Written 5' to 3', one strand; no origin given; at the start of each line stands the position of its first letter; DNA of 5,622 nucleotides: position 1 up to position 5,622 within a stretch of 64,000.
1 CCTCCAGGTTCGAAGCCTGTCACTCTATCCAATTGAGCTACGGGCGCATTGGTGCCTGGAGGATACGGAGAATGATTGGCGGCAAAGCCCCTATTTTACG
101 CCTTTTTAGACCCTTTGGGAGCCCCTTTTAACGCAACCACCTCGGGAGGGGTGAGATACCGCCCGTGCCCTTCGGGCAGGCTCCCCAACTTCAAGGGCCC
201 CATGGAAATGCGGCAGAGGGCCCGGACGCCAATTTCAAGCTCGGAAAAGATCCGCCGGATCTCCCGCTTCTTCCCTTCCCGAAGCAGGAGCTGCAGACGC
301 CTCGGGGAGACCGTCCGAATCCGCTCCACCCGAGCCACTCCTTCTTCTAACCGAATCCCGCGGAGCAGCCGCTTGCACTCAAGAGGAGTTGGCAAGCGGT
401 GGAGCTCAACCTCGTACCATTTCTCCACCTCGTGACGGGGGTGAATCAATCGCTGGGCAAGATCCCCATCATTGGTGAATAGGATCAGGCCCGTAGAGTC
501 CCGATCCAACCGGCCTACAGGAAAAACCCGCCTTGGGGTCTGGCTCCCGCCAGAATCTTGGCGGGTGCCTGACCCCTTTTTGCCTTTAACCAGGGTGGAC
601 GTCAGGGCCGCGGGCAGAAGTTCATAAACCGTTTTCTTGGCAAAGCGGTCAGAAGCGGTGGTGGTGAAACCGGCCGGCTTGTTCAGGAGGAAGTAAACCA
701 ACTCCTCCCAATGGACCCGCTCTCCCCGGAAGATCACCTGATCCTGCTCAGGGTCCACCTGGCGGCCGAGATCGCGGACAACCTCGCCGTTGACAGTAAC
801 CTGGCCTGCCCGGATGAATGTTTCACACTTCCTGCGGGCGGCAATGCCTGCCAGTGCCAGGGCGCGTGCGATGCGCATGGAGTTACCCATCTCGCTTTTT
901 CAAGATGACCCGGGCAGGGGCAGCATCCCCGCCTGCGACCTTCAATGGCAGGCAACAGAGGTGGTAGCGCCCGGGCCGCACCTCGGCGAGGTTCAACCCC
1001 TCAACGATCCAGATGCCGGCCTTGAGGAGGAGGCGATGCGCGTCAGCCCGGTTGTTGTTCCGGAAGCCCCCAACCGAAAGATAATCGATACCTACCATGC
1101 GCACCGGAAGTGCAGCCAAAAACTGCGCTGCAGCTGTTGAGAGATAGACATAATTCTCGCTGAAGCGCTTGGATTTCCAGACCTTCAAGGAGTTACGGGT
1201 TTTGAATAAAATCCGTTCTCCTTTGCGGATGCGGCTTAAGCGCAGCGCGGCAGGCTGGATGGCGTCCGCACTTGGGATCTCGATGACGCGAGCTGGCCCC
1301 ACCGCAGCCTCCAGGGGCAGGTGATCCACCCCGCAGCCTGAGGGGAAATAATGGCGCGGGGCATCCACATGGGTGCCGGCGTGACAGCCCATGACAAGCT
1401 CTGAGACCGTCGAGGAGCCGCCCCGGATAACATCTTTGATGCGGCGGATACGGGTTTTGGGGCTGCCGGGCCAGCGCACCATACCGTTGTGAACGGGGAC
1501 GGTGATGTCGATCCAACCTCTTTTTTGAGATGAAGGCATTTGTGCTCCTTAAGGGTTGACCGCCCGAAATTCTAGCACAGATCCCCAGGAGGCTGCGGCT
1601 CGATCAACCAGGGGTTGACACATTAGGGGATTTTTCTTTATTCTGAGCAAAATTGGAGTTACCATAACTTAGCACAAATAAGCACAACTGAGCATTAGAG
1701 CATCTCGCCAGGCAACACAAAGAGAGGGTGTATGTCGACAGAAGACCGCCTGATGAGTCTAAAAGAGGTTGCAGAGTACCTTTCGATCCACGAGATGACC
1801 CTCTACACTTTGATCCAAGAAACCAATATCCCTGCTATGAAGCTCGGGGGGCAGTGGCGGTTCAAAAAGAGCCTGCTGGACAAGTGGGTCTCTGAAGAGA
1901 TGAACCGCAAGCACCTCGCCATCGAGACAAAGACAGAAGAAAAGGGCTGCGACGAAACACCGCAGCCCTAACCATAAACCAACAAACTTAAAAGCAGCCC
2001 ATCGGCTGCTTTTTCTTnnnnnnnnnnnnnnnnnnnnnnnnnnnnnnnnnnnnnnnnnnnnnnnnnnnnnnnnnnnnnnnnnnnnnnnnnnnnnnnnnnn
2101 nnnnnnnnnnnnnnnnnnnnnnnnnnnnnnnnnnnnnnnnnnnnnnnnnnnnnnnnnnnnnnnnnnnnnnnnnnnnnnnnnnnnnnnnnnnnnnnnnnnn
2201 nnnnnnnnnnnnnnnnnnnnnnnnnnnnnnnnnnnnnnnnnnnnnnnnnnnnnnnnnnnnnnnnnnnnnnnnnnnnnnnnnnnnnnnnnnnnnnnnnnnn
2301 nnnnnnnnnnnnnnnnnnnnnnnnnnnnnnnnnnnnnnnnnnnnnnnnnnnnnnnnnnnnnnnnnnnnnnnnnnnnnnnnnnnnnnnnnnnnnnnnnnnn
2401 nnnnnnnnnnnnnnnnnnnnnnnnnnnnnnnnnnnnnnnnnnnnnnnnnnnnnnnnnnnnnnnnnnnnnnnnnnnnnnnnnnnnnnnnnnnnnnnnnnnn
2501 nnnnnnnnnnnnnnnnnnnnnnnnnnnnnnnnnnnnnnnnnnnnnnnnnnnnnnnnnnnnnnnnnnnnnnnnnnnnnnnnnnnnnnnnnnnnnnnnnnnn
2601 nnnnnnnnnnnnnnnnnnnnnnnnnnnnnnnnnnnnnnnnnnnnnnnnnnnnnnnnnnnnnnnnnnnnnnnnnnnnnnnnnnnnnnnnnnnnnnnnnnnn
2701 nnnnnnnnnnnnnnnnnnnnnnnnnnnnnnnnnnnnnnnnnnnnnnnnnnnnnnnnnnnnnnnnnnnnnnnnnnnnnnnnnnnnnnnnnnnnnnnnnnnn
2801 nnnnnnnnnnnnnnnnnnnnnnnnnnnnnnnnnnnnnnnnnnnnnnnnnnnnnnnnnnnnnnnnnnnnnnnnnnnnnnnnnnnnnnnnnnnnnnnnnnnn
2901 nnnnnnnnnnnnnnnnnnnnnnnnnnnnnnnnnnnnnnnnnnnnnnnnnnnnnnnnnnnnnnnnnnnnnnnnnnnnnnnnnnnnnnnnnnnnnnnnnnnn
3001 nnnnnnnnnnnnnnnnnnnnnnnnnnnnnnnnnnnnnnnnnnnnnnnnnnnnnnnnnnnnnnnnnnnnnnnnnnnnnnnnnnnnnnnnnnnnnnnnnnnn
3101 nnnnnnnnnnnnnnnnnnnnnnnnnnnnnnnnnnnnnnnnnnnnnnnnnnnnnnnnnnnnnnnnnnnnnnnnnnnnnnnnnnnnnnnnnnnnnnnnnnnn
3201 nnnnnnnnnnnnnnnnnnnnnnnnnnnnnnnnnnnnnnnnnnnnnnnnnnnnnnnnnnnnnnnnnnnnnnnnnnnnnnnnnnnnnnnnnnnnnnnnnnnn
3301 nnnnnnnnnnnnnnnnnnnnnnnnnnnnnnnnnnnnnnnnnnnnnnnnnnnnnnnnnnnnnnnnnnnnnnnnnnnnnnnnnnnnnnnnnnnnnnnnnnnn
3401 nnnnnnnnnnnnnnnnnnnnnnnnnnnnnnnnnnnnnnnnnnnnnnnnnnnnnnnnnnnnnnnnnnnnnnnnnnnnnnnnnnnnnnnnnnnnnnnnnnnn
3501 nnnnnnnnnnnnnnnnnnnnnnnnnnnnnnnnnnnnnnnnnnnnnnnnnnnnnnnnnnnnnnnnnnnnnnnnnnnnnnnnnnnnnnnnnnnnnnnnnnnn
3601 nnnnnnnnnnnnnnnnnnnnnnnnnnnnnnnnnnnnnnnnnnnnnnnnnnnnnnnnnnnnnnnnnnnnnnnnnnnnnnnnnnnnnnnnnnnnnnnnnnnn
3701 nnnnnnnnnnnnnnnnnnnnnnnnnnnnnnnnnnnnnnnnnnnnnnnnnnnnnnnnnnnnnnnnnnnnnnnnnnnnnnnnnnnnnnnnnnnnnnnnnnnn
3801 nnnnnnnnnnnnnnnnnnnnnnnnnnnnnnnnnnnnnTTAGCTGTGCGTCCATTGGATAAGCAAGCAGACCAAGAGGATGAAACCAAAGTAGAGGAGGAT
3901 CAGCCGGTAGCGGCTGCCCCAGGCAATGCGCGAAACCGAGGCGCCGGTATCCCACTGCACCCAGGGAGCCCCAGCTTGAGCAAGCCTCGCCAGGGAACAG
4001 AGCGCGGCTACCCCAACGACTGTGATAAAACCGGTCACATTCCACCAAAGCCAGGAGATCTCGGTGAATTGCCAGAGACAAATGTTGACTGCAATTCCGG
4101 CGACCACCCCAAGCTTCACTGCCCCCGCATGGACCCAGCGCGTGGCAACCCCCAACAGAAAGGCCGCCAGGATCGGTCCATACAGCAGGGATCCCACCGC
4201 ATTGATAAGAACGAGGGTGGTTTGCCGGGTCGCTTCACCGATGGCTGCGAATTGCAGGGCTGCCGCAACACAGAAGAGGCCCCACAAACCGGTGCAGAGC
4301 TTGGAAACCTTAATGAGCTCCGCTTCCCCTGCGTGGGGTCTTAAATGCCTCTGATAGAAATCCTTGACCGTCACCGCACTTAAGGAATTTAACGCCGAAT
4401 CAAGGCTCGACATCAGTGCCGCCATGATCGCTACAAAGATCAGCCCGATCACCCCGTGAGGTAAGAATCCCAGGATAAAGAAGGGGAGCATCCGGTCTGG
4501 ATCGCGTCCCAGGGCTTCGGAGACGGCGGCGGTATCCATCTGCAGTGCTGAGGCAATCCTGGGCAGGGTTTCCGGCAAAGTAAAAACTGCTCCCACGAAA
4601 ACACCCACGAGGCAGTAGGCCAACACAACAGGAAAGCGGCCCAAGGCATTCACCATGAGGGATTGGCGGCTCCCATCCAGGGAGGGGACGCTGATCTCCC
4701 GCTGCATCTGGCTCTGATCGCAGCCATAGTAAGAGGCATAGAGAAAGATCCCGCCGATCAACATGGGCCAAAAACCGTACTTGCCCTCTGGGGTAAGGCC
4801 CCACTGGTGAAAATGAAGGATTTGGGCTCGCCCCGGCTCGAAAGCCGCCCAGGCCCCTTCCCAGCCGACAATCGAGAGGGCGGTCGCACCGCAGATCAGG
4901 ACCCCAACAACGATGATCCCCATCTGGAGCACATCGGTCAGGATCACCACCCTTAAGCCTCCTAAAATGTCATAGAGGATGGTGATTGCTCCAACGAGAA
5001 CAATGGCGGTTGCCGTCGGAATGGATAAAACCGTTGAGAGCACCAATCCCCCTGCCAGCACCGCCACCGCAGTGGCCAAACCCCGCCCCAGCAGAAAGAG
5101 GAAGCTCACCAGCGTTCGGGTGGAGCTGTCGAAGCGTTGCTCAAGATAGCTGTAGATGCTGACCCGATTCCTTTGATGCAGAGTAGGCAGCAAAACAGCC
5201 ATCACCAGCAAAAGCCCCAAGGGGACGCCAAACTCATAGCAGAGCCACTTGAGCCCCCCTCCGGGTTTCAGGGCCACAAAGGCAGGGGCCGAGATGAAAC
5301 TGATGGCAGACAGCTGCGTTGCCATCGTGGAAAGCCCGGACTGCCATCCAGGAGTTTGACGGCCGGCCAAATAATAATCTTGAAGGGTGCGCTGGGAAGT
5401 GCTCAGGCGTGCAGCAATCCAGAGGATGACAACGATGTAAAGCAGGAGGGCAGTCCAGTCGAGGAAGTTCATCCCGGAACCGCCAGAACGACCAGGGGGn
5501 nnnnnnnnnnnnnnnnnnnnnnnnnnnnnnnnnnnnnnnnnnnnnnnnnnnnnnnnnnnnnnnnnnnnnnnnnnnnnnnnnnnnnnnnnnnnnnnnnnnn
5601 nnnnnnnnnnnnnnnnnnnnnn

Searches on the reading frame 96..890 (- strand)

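Call 65: search_protein_families(library=pfam, proteins=[window:96-890:-], max_evalue=0.00001)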
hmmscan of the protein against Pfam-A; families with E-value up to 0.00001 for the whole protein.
window:96-890:- (264 aa): 2 families
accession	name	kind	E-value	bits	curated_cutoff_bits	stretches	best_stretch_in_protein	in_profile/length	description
PF00849.27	PseudoU_synth_2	-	3.3e-18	66.8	26.8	1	66-216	2-151/152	RNA pseudouridylate synthase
PF01479.30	S4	-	2.4e-10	40.4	22.8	1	5-48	1-45/48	S4 domain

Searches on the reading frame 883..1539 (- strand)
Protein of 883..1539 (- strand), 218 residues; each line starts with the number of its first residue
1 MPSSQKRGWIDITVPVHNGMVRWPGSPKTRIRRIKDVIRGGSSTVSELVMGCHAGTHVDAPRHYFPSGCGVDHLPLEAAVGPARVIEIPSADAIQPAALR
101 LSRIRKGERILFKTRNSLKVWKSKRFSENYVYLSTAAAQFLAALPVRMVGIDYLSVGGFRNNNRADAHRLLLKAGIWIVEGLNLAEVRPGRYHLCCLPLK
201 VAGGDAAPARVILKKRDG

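Call 65: search_protein_families(library=pfam, proteins=[window:883-1539:-], max_evalue=0.00001)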
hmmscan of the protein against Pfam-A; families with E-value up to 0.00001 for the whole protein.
window:883-1539:- (218 aa): 1 family
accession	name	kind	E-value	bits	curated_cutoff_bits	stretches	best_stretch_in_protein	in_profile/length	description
PF04199.19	Cyclase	-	2.8e-23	83.2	23.1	1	10-156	1-140/142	Putative cyclase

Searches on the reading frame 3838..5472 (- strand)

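Call 65: search_protein_families(library=pfam, proteins=[window:3838-5472:-], max_evalue=0.00001)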
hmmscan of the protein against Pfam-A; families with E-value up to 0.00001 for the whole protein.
window:3838-5472:- (544 aa): 1 family
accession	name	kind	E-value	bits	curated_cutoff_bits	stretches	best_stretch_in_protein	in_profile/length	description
PF00474.23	SSF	-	5.4e-42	144.5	22.8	1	33-452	1-400/406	Sodium:solute symporter family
